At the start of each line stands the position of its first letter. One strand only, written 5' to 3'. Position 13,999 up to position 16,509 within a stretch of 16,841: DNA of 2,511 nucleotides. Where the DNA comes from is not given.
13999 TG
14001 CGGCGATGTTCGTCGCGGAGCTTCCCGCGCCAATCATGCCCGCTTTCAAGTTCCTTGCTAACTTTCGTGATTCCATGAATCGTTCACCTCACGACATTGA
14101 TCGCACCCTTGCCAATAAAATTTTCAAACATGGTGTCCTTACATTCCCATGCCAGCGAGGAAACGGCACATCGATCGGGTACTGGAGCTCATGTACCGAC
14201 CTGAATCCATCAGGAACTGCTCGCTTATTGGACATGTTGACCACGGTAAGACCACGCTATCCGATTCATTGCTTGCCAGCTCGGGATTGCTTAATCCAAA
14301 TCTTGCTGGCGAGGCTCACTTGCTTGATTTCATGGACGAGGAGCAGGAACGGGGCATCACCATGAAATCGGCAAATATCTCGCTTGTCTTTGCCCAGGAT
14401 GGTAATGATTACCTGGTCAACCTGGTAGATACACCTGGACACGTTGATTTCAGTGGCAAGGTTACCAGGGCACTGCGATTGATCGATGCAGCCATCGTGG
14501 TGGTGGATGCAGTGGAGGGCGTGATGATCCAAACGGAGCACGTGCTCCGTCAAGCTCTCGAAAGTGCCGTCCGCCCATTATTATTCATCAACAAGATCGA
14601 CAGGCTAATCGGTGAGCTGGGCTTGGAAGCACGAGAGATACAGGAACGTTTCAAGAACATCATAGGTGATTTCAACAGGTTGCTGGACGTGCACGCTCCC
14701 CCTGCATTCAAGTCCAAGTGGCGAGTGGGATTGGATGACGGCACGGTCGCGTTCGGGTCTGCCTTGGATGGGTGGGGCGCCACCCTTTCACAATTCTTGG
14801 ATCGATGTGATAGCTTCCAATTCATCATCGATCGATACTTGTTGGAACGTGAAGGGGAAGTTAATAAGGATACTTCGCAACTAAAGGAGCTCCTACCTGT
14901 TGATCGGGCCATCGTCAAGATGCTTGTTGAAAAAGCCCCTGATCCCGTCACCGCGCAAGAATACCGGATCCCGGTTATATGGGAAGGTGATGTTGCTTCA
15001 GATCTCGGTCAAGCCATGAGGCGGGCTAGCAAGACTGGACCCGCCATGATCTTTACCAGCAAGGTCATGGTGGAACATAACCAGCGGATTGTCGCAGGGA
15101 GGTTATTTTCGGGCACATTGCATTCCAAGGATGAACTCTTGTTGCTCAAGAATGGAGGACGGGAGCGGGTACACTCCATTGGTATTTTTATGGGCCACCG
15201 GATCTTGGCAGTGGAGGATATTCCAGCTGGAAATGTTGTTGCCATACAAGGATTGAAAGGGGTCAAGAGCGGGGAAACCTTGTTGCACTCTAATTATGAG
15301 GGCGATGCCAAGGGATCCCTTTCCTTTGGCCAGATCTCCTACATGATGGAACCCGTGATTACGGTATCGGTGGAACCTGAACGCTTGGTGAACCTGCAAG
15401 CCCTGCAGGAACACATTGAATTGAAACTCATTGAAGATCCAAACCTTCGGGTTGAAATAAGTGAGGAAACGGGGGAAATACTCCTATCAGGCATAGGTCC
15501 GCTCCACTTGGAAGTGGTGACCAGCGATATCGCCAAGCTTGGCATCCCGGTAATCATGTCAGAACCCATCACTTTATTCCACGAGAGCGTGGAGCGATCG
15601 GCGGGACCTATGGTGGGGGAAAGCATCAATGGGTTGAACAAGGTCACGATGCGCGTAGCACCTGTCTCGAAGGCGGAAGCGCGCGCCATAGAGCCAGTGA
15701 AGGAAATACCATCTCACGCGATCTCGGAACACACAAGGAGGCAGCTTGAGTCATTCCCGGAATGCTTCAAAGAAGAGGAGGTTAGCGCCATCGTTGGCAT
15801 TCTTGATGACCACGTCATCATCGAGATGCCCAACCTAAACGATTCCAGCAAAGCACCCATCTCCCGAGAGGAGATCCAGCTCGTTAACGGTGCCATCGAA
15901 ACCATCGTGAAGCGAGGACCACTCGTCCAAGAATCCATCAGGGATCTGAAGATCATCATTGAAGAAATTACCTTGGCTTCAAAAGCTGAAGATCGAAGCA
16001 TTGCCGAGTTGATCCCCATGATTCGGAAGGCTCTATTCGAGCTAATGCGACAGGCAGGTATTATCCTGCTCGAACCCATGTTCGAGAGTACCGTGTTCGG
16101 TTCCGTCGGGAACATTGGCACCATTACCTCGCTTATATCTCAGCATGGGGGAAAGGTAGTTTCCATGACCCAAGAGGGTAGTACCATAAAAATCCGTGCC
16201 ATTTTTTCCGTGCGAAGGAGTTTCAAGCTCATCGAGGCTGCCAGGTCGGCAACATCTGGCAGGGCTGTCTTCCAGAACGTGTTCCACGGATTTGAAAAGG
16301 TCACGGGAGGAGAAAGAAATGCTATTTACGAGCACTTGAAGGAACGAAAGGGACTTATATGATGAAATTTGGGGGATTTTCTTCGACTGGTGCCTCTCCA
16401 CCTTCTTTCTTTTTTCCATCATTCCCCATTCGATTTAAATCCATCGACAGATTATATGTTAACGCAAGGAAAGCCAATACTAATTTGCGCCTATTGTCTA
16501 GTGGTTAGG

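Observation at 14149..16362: EF-2 family GTPase with the diphthamide histidine and both domain-IV tip loops replaced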

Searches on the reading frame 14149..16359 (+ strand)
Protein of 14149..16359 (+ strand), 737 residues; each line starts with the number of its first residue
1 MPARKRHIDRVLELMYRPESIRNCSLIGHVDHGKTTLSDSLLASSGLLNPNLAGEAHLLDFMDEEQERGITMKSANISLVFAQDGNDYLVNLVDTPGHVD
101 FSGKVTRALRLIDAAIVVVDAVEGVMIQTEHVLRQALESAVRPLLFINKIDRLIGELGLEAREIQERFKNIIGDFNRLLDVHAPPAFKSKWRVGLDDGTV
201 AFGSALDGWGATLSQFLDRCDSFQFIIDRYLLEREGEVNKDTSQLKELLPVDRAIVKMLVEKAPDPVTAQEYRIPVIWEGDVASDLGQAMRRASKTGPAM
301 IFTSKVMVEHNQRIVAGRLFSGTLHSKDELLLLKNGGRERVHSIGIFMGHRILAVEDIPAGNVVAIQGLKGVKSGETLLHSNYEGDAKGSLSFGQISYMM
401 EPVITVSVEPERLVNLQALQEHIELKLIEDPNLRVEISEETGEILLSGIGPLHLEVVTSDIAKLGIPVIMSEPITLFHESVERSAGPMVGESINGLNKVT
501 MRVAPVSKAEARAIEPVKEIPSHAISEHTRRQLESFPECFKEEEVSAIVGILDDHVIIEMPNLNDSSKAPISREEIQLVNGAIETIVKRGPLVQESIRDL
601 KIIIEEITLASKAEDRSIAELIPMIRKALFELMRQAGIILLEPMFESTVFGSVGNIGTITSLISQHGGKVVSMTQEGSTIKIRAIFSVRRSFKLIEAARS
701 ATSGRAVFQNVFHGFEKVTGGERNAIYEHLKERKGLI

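Call 7: search_protein_families(library=pfam, proteins=[window:14149-16359:+], max_evalue=0.01)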
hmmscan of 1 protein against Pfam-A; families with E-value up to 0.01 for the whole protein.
window:14149-16359:+ (737 aa): 7 families
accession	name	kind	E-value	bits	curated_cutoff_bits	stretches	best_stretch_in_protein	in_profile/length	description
PF00009.33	GTP_EFTU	-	9.2e-52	175.8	26.5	1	20-218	2-180/188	Elongation factor Tu GTP binding domain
PF14492.12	EFG_III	-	1.1e-14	54.6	27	1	401-463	3-65/75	Elongation Factor G, domain III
PF00679.30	EFG_C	-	1.2e-12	48.1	27.9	1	640-720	2-83/89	Elongation factor G C-terminus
PF03144.31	GTP_EFTU_D2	-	2.2e-09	38.1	30.3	1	313-378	2-72/73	Elongation factor Tu domain 2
PF22042.2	EF-G_D2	-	1.5e-07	31.8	27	1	300-379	5-82/84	Elongation factor G domain 2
PF03764.24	EFG_IV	-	4.5e-07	30.1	24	1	570-636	56-120/121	Elongation factor G, domain IV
PF01926.29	MMR_HSR1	-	0.0019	18.7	21.9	0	25-149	3-113/113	50S ribosome-binding GTPase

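Call 8: search_protein_families(library=ncbifam, proteins=[window:14149-16359:+], max_evalue=0.01)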
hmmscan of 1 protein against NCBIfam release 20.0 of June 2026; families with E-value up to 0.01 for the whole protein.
window:14149-16359:+ (737 aa): 36 families (the best 25 are shown)
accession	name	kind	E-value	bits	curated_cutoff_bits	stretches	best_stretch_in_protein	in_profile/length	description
TIGR00490.1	aEF-2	equivalog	1.1e-177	592.3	738.45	1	4-736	2-717/720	elongation factor EF-2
NF009381.0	PRK12740.1-5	subfamily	1.8e-62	211.8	583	3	16-170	4-156/692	elongation factor G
TIGR00484.1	EF-G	equivalog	6e-60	203.2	659.4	3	19-168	8-155/691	elongation factor G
TIGR01394.1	TypA_BipA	equivalog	4.1e-53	180.5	757.3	2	21-154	1-130/594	translational GTPase TypA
NF012153.1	tet_protect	equivalog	7.5e-46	156.6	775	2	23-166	2-143/614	tetracycline resistance ribosomal protection protein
NF009891.0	PRK13351.1-1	equivalog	2.3e-44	152.1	597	3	17-170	5-156/681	elongation factor G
TIGR01393.1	lepA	equivalog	2.7e-42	144.9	533.9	2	20-164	2-146/595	translation elongation factor 4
NF058620.1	EFG2_Bacteroid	exception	4.8e-41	140.9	1000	3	15-169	3-155/717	elongation factor G2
NF007583.0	PRK10218.1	equivalog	6.8e-41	139.9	1260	2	19-152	3-132/607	ribosome-dependent GTPase TypA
NF009379.0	PRK12740.1-3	equivalog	7.9e-39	133.8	513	3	19-156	6-141/674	elongation factor G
NF009377.1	PRK12740.1-1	equivalog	6.9e-34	117.3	890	2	16-168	8-158/700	elongation factor G-like protein EF-G2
NF033148.1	tet_protect_M_W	exception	9.5e-33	113.4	1100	2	21-168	3-148/639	TetM/TetW/TetO/TetS family tetracycline resistance ribosomal protection protein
NF009892.0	PRK13351.1-3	equivalog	2.1e-31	109.1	640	2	21-153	3-138/623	elongation factor G-like protein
NF001964.0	PRK00741.1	equivalog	1.6e-28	99.4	473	2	22-154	13-147/529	peptide chain release factor 3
NF000120.3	47473_otr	exception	1.4e-27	96.5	900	1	23-155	4-134/608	tetracycline resistance ribosomal protection protein Otr(A)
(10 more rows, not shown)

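Call 9: search_solved_structures(query=window:14149-16359:+, show_alignments=2)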
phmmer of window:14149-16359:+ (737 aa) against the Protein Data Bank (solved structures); distinct sequences matched with E-value up to 0.001: 232 (the best 60 are shown).
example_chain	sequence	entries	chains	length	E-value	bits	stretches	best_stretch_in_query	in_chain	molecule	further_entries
5h7j_A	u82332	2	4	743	2.5e-147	495.4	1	3-736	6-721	Elongation factor 2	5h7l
6q2d_C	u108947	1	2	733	2.6e-145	488.7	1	2-736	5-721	Elongation factor 2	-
8hl1_AEFG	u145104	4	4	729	8.8e-142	477.1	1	8-735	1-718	Elongation factor 2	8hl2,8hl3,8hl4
9ou7_DC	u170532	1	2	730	1.4e-140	473.1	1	3-736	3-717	Elongation factor 2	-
6u43_A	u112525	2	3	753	2.7e-133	449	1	3-736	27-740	Elongation factor 2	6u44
6u45_A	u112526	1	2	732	4.8e-133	448.2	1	3-736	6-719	Elongation factor 2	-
5h7k_A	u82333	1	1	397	2.2e-109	370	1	3-382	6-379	Elongation factor 2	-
7old_C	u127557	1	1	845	4.3e-95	322.8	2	8-230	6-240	Elongation factor 2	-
9rvu_HE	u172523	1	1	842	5.1e-94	319.2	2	10-230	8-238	Elongation factor 2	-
1n0u_A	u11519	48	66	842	1.4e-87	298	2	8-228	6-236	Elongation factor 2 | yeast eEF2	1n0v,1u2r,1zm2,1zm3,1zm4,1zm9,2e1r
6gqv_AX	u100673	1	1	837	1.4e-87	297.9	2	8-228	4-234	Elongation factor 2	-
6gq1_AZ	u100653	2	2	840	1.4e-87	297.9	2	8-228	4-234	Elongation factor 2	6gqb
5it7_1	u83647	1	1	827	1.5e-87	297.9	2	8-228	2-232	Eft2p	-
7oyc_v2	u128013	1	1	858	9.1e-86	292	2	8-218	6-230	Eef2-prov protein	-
7ls1_m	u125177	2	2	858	3.4e-85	290.1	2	8-218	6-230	Elongation factor 2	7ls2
5anb_K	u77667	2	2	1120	2.7e-62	214.4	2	7-179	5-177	ELONGATION FACTOR TU GTP-BINDING DOMAIN-CONTAINING PROTEIN 1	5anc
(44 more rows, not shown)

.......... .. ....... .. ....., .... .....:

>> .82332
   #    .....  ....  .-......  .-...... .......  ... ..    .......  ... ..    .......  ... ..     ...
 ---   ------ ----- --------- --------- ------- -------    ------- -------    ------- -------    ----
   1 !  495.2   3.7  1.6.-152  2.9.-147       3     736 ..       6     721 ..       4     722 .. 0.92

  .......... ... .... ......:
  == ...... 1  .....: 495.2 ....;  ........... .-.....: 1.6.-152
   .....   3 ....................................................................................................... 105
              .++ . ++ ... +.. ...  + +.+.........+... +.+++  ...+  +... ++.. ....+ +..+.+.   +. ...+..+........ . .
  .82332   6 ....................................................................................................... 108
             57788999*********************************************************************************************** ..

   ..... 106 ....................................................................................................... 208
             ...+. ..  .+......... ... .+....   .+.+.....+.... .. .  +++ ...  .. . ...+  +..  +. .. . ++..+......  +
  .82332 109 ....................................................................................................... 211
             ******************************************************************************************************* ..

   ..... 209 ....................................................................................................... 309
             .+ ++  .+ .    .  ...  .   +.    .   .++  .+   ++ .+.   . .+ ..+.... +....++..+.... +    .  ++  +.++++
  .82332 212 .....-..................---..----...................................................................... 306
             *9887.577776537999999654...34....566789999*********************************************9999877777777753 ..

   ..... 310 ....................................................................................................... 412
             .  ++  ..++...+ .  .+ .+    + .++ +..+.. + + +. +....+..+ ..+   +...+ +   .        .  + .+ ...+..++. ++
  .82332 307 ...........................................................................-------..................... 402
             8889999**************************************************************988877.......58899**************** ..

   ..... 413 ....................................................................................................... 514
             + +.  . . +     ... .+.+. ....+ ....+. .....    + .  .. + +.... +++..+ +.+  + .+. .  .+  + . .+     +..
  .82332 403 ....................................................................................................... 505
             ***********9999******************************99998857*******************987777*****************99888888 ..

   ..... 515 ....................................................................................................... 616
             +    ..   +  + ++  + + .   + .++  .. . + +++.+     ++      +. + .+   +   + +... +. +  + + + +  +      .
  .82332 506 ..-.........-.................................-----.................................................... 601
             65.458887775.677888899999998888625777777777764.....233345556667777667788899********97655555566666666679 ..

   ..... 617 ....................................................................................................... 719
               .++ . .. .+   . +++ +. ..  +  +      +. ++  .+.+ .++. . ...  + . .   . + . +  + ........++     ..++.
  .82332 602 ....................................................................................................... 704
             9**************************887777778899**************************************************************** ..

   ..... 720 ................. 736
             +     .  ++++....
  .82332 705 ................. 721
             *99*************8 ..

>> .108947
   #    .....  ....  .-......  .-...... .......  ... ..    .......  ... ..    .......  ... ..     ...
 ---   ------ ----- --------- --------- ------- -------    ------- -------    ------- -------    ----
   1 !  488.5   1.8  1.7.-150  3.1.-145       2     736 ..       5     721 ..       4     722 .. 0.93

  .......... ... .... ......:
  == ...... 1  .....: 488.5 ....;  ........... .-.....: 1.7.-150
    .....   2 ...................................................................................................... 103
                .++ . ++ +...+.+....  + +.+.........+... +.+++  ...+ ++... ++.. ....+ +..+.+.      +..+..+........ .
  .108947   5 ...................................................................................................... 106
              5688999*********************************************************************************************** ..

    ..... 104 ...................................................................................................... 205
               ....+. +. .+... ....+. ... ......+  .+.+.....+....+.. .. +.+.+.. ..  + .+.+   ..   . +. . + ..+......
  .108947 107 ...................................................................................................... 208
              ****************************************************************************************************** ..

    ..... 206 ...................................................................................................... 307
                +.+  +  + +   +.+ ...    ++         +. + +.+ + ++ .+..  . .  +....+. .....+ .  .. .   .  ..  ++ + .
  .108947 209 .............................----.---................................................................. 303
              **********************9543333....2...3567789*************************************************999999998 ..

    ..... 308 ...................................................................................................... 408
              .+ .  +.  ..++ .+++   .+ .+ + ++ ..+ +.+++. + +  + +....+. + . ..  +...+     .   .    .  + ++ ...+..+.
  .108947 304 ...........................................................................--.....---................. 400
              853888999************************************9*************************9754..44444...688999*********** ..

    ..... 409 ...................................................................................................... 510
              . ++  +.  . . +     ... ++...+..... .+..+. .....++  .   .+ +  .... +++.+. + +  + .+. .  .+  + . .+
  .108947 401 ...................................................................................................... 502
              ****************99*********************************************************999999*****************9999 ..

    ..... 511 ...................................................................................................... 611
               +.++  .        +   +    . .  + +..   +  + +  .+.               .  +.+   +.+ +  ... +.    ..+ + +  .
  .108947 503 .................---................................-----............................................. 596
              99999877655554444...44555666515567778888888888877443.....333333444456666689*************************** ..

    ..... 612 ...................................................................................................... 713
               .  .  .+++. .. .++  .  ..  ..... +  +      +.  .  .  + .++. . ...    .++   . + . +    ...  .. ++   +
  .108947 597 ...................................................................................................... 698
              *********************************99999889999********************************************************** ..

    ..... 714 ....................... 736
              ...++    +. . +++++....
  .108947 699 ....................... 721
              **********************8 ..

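Call 12: find_homologous_proteins(query=window:14149-16359:+, max_evalue=1e-20)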
Query window:14149-16359:+ (737 aa): 7828 proteins with E <= 1e-20 among 8000 candidates; the best 120 are listed.
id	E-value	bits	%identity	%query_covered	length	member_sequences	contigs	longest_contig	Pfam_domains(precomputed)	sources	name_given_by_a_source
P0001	0.0e+0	1605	100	100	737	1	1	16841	PF00679.31,PF14492.13,PF00009.34,PF03764.25,PF03144.32,PF22042.3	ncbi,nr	ncbi:GTP-binding protein [Candidatus Bathyarchaeota archaeon]|nr:GTP-binding protein [Candidatus Bat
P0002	2.0e-280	950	60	99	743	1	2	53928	PF00679.31,PF14492.13,PF00009.34,PF03144.32,PF22042.3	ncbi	ncbi:MAG: GTP-binding protein [Promethearchaeota archaeon]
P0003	2.0e-274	930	58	100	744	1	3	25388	PF00679.31,PF14492.13,PF00009.34,PF03764.25,PF03144.32,PF22042.3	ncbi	ncbi:MAG: GTP-binding protein [Promethearchaeota archaeon]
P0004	2.1e-265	901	57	100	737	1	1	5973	PF00679.31,PF14492.13,PF00009.34,PF03144.32,PF22042.3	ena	-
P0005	2.2e-265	900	58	100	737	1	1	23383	PF00679.31,PF14492.13,PF00009.34,PF03144.32,PF22042.3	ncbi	ncbi:MAG: GTP-binding protein [Candidatus Hodarchaeota archaeon]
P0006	9.5e-257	872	57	100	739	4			PF00679.31,PF14492.13,PF00009.34,PF03144.32,PF22042.3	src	-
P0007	1.6e-256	871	57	100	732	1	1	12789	PF00679.31,PF14492.13,PF00009.34,PF03144.32,PF22042.3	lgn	-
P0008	3.2e-256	870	57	100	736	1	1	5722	PF00679.31,PF14492.13,PF00009.34,PF03144.32,PF22042.3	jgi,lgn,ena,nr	nr:GTP-binding protein [Candidatus Sigynarchaeota archaeon]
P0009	1.3e-255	868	56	100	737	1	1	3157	PF00679.31,PF14492.13,PF00009.34,PF03144.32,PF22042.3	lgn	-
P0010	1.3e-255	868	56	100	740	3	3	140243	PF00679.31,PF14492.13,PF00009.34,PF03144.32,PF22042.3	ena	-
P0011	1.9e-255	868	55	100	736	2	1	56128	PF00679.31,PF14492.13,PF00009.34,PF03764.25,PF03144.32,PF22042.3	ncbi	ncbi:MAG: GTP-binding protein [Candidatus Sigynarchaeum springense]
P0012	2.7e-252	857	54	100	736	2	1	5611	PF00679.31,PF14492.13,PF00009.34,PF03764.25,PF03144.32,PF22042.3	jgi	-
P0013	9.0e-250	849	54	100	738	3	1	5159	PF00679.31,PF14492.13,PF00009.34,PF03144.32,PF22042.3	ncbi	-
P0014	2.1e-248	844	53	100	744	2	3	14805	PF00679.31,PF14492.13,PF00009.34,PF03144.32,PF22042.3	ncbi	ncbi:MAG: GTP-binding protein [Promethearchaeota archaeon]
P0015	3.3e-247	840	54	99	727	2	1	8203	PF00679.31,PF14492.13,PF00009.34,PF03144.32,PF22042.3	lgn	-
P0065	4.2e-166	572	41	100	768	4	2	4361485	PF01926.30,PF00679.31,PF14492.13,PF00009.34,PF03144.32,PF22042.3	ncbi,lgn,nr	ncbi:MAG: GTP-binding protein [Candidatus Lokiarchaeota archaeon]|nr:GTP-binding protein [Candidatus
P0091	8.9e-165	568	42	100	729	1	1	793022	PF00679.31,PF14492.13,PF00009.34,PF03144.32,PF22042.3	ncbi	-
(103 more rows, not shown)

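Call 20: find_related_loci(query=window:14149-16359:+, collection=genome_contigs, flank=10000)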
Query window:14149-16359:+ (737 aa) in genome_contigs; peptide patterns used: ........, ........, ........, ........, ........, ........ (x = any residue, [..] = any of these).
68 stretches matched a pattern; 2 encode a relative of the query (tblastn E <= 1e-3); 2 distinct loci.
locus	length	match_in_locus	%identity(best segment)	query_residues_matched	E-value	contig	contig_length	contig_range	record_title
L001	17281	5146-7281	39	6-736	1e-156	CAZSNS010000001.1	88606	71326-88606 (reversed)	MAG TPA_asm: Candidatus Hadarchaeota archaeon isolate ERP127260_co1_20 genome assembly, contig: NODE_35_length_88606_cov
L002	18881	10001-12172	37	3-736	7e-146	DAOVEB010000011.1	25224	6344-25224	MAG TPA_asm: Candidatus Parvarchaeota archaeon isolate CSMAG_1072 CSMAG_1072_k141_720504_length_25224_cov_23.7759, whole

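Call 25: find_encoding_contigs(protein=P0010, flank=10000, max_places=3)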
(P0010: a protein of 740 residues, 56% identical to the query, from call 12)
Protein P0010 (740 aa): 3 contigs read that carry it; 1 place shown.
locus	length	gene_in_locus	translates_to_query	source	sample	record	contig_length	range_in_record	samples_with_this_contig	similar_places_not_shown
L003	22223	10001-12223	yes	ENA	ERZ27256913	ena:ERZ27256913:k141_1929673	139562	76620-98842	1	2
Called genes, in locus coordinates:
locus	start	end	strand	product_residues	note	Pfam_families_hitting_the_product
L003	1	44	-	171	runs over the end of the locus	-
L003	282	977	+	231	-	-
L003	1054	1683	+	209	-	-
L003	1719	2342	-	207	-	PF23357:DUF7088 (weak), PF00462:Glutaredoxin (faint), PF13192:Thioredoxin_3 (weak), PF00085:Thioredoxin (faint), PF05768:Glrx-like (faint), PF13192:Thioredoxin_3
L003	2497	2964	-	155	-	PF05025:RbsD_FucU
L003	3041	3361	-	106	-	PF02627:CMD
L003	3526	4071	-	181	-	PF13489:Methyltransf_23 (weak), PF08241:Methyltransf_11, PF08242:Methyltransf_12, PF13649:Methyltransf_25, PF13847:Methyltransf_31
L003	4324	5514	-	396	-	-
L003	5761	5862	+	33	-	-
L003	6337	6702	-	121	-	-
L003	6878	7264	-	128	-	-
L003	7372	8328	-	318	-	PF00025:Arf, PF01926:MMR_HSR1 (weak), PF04670:Gtr1_RagA, PF09439:SRPRB (weak)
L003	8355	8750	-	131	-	-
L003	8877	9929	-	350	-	PF01408:GFO_IDH_MocA, PF02894:GFO_IDH_MocA_C, PF22725:GFO_IDH_MocA_C3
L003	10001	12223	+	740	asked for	PF00009:GTP_EFTU, PF03144:GTP_EFTU_D2, PF22042:EF-G_D2, PF14492:EFG_III, PF00679:EFG_C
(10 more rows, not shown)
